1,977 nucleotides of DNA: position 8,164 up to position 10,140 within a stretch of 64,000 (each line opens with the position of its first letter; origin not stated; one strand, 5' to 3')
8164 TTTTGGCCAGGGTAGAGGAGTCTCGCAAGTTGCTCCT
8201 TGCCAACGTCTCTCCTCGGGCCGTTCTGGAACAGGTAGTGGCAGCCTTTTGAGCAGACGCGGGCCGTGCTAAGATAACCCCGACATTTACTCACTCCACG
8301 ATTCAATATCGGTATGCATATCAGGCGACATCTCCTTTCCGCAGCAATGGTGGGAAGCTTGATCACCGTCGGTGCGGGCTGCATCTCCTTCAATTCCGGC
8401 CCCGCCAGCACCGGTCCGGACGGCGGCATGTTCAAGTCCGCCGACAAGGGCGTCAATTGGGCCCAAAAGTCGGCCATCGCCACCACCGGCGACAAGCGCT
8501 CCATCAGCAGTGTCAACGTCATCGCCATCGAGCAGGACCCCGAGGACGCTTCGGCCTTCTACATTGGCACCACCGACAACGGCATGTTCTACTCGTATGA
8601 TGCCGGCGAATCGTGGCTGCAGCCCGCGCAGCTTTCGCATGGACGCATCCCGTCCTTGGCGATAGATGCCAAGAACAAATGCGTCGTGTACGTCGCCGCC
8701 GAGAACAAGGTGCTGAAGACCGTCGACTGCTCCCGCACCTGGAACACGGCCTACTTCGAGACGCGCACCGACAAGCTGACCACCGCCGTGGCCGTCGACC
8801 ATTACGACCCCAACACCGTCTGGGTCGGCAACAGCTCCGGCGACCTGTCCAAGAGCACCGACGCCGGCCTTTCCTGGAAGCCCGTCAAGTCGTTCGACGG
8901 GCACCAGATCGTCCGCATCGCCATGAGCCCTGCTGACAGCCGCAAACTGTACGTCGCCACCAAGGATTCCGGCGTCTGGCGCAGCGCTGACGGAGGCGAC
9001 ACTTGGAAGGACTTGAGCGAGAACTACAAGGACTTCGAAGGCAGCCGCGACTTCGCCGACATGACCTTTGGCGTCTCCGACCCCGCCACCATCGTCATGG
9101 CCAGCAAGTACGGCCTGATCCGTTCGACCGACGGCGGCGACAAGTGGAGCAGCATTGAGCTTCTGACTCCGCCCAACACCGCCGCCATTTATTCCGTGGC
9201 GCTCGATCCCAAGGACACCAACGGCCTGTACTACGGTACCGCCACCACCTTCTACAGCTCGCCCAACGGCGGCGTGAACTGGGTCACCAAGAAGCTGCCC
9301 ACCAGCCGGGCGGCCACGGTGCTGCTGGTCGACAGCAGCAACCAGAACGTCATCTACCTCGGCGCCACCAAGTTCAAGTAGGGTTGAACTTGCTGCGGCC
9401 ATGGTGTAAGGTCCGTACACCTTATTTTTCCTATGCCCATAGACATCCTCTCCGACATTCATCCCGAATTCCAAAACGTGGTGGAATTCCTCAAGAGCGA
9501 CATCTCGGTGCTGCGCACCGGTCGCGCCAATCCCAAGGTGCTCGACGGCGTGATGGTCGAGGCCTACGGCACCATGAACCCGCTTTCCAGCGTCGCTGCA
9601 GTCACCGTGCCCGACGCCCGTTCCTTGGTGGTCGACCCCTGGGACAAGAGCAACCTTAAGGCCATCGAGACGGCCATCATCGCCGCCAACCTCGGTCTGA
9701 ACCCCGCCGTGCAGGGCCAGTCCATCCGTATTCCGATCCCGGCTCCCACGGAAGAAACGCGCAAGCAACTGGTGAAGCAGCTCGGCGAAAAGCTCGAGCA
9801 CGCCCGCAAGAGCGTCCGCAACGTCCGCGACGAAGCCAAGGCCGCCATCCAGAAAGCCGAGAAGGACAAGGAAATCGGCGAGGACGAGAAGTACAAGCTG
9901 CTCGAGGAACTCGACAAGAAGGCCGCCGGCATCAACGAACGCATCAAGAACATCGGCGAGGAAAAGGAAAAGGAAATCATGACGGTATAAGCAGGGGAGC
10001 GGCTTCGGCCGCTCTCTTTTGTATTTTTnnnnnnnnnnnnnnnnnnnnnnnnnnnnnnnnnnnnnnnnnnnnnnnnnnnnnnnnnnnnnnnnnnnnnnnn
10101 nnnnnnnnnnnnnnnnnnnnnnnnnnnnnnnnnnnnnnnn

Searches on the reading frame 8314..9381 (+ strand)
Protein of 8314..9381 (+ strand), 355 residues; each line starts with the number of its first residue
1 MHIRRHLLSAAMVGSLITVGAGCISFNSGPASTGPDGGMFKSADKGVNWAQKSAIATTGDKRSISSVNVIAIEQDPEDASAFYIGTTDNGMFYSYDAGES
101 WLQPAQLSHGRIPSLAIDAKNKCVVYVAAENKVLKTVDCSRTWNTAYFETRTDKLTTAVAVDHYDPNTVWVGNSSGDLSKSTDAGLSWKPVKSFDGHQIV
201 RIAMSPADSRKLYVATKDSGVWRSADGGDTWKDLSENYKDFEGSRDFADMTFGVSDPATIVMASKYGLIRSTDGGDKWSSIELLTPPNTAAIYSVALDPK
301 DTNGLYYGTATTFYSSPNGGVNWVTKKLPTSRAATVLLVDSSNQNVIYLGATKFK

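Call 9: search_protein_families(library=pfam, proteins=[window:8314-9381:+], max_evalue=0.01)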
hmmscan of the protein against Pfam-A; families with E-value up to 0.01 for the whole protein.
window:8314-9381:+ (355 aa): 5 families
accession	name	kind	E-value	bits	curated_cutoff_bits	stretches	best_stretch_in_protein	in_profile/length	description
PF15902.12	Sortilin-Vps10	-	9.3e-21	74.6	33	3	178-260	3-83/446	Sortilin, neurotensin receptor 3,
PF14870.12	PSII_BNR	-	1.4e-12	47.9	27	1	36-192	124-270/303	Photosynthesis system II assembly factor YCF48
PF02012.26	BNR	-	1.9e-06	27.4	27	0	92-101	1-10/12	BNR/Asp-box repeat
PF10647.15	Gmad1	-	3.3e-05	24.3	20.5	0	148-236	154-241/251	Lipoprotein LpqB beta-propeller domain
PF13088.12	BNR_2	-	0.00046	20.1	31.4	0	38-193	19-203/277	BNR repeat-like domain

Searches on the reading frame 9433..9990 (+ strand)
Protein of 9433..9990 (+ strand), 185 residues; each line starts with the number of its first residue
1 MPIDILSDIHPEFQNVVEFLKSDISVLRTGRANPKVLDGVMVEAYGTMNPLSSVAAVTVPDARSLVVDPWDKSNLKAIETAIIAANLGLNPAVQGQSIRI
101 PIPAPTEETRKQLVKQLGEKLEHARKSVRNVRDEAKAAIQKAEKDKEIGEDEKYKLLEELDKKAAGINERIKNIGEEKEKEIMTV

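Call 9: search_protein_families(library=pfam, proteins=[window:9433-9990:+], max_evalue=0.01)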
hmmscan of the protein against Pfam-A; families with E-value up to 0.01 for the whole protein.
window:9433-9990:+ (185 aa): 2 families
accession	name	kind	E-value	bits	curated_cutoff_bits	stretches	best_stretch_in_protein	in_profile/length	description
PF01765.24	RRF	-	5.4e-57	192.6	29.7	1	20-183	1-164/164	Ribosome recycling factor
PF03961.19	FapA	-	0.008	16.3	31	1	80-179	128-220/272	Flagellar Assembly Protein A beta solenoid domain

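Call 76: list_cluster_members(proteins=[window:9433-9987:+, window:11410-12777:+, window:17319-18599:+, window:16973-17122:-, P0173, P0013])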
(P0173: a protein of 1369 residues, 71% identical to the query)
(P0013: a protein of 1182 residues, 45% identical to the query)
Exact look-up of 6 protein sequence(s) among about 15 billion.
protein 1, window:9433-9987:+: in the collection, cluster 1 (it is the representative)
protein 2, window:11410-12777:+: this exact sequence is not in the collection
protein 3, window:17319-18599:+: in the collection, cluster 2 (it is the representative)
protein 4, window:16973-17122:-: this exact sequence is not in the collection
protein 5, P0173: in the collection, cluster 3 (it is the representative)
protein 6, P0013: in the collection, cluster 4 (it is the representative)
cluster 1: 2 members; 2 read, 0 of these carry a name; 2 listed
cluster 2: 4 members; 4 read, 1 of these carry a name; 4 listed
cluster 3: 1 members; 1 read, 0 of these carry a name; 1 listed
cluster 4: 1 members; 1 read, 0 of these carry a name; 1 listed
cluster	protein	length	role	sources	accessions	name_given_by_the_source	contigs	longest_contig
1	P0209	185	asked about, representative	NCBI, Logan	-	-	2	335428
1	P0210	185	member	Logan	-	-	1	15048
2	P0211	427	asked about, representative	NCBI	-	-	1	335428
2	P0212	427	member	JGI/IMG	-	predicted Zn-dependent peptidase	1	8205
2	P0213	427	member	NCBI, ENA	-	-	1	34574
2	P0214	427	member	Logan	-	-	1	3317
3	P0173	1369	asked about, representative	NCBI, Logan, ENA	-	-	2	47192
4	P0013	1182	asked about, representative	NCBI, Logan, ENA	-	-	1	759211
